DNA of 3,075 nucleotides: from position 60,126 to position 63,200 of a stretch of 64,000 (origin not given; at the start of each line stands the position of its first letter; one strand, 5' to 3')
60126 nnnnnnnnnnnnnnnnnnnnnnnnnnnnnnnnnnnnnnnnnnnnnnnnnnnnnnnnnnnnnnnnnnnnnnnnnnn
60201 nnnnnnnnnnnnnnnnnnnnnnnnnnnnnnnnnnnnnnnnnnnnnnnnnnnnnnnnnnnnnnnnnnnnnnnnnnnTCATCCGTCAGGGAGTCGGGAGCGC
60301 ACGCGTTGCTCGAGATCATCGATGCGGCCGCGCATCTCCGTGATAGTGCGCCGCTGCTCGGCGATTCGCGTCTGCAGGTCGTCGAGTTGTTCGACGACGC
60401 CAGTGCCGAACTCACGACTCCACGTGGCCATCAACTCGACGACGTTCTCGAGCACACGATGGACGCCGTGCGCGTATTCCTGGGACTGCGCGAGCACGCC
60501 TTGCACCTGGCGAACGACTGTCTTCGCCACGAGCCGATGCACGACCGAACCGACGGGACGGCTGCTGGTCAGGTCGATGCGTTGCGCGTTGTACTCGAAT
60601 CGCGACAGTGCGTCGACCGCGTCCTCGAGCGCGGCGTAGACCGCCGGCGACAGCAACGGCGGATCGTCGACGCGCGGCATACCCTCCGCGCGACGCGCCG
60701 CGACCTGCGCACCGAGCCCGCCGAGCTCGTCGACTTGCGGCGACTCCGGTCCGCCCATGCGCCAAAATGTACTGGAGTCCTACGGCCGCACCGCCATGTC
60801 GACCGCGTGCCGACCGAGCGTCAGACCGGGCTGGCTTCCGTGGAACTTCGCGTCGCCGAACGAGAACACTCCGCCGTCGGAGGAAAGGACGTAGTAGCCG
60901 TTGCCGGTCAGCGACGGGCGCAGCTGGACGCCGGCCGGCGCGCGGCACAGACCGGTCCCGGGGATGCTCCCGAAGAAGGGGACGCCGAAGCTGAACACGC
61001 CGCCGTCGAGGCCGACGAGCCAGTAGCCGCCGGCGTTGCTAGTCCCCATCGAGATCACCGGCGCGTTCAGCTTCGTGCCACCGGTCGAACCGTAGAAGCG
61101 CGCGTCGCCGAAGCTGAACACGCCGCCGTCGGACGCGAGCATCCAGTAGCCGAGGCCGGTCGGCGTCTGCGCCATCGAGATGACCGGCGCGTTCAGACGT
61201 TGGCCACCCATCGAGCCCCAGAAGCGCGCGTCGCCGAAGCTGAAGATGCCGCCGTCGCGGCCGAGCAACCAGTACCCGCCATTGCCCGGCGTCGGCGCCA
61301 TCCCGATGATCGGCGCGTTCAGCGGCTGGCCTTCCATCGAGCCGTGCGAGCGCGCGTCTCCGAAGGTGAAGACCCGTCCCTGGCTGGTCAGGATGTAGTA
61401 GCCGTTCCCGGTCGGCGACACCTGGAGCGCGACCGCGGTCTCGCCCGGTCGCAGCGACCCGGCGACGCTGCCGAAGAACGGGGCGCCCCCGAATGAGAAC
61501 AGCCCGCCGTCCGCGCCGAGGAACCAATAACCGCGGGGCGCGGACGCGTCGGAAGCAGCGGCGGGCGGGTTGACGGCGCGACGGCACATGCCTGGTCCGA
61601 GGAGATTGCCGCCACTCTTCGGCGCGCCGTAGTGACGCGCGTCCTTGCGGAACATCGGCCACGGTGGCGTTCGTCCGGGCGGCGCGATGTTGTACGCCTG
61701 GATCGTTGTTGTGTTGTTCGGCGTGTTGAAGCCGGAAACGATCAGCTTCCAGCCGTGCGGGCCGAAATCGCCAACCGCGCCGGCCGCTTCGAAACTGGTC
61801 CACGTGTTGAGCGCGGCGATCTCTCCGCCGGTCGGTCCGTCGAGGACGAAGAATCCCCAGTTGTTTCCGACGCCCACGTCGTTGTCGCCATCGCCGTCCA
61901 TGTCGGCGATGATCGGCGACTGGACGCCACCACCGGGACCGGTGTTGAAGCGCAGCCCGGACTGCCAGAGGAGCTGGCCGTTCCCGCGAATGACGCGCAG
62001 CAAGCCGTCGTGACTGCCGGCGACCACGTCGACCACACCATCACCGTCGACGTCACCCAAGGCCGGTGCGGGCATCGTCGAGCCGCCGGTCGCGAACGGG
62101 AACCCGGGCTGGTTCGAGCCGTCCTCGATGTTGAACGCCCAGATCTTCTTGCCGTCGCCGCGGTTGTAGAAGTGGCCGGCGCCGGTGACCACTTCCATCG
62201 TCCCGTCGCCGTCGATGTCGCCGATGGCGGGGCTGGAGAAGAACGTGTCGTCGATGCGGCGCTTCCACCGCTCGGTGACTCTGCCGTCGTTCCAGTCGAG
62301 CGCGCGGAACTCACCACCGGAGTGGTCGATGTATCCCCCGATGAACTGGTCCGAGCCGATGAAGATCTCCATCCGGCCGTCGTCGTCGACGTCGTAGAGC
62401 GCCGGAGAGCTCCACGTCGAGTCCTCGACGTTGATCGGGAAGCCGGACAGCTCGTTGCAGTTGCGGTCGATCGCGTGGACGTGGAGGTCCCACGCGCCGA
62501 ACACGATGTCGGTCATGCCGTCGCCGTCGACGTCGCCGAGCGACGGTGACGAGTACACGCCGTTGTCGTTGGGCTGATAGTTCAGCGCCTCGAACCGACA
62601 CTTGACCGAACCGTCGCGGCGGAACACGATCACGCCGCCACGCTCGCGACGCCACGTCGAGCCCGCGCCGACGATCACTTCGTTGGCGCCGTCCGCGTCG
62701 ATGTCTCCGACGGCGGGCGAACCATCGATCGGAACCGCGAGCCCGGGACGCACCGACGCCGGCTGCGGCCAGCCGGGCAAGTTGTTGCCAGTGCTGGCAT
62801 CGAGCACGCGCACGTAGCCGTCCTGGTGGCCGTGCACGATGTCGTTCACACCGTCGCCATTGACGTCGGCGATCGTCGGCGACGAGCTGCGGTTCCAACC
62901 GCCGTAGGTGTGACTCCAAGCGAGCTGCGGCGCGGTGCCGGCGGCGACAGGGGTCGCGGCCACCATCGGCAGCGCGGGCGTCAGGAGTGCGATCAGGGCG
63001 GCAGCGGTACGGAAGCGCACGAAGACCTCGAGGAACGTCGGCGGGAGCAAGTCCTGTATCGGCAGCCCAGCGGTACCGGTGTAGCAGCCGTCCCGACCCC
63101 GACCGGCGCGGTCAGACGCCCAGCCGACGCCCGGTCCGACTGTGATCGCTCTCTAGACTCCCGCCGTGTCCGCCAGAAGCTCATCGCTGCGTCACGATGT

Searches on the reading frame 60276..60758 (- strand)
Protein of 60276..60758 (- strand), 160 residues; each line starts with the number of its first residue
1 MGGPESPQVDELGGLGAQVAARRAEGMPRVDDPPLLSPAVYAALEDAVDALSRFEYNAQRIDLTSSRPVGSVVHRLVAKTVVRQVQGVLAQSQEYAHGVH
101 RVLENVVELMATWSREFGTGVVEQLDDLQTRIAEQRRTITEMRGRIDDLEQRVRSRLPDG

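Call 42: search_protein_families(library=pfam, proteins=[window:60276-60758:-], max_evalue=0.01)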
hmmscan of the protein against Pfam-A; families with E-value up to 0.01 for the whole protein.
window:60276-60758:- (160 aa): 4 families
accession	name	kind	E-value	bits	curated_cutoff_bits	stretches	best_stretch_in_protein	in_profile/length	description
PF08651.15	DASH_Duo1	-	0.0063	16.7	25.4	0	80-115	14-49/74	DASH complex subunit Duo1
PF06825.17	HSBP1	-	0.0064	16.7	28.6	0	138-153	28-43/51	Heat shock factor binding protein 1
PF04102.17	SlyX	-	0.0081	17.2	30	0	124-156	18-50/67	SlyX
PF05377.16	FlaC_arch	-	0.0092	16.8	27.8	0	124-154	8-38/55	Flagella accessory protein C (FlaC)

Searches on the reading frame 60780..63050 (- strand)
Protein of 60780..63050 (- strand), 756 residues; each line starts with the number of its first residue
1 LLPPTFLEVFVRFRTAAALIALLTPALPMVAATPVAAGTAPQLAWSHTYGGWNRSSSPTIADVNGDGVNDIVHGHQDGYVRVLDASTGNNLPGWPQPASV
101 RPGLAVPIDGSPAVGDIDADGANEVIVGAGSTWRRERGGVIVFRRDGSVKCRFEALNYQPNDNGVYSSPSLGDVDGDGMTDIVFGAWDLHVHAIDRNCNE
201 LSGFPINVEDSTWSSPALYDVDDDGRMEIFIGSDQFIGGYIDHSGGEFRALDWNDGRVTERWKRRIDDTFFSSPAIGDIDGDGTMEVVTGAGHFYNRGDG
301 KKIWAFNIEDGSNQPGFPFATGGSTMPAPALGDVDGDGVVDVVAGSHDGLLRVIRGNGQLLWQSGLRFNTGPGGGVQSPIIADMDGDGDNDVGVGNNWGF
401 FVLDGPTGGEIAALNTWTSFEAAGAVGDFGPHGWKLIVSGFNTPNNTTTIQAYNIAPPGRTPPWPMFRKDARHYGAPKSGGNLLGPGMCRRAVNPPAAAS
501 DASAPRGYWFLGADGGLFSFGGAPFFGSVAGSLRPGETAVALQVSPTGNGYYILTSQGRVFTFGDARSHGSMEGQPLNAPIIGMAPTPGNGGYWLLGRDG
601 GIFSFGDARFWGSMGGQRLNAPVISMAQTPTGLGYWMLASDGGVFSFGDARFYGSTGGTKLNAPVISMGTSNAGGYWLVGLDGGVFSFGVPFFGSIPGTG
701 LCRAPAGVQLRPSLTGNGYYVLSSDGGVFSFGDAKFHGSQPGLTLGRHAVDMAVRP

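Call 4: search_protein_families(library=pfam, proteins=[window:60780-63050:-], max_evalue=1)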
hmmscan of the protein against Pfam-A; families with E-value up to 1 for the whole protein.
window:60780-63050:- (756 aa): 9 families
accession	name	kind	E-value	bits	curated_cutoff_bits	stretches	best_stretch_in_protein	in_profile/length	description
PF01839.29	FG-GAP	-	1.3e-22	79.6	22.1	6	270-299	1-30/37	FG-GAP repeat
PF13517.12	FG-GAP_3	-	1.8e-21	76.9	26.9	7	333-392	1-59/61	FG-GAP-like repeat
PF13570.13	Beta-prop_ACSF4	-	6.6e-08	32.8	133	1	182-383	106-265/329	Beta-alanine-activating enzyme, beta-propeller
PF14783.12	BBS2_Mid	-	2.4e-07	31.3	27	0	330-357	3-30/108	Ciliary BBSome complex subunit 2, middle region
PF15907.11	Itfg2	-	0.0002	21.2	27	0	60-82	80-102/330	Integrin-alpha FG-GAP repeat-containing protein 2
PF13360.13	PQQ_2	-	0.0014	18.8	27.6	1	244-370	41-150/233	Outer membrane protein assembly factor BamB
PF25292.1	Beta-prop_CGLA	-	0.0017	18.3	26.8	1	333-363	38-68/316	Lambda-carrageenase beta-propeller domain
PF23743.1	Beta-prop_BBS7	-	0.063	13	27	0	61-87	227-253/299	BBS7 beta-propeller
PF09837.15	DUF2064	-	0.84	9.9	25.8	0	661-682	85-106/120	Uncharacterized protein conserved in bacteria (DUF2064)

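Call 5: search_protein_families(library=ncbifam, proteins=[window:60780-63050:-], max_evalue=1)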
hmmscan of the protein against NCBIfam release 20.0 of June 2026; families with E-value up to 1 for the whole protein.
window:60780-63050:- (756 aa): 2 families
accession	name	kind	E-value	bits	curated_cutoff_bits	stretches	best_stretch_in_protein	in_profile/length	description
NF052323.1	T9SSA_dep_M6i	equivalog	1.9e-09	36.1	600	2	111-221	788-899/1043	T9SS-dependent M6-like inactivated metalloprotease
NF008351.0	PRK11138.1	equivalog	0.0025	16.4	423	1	240-371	124-238/394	outer membrane protein assembly factor BamB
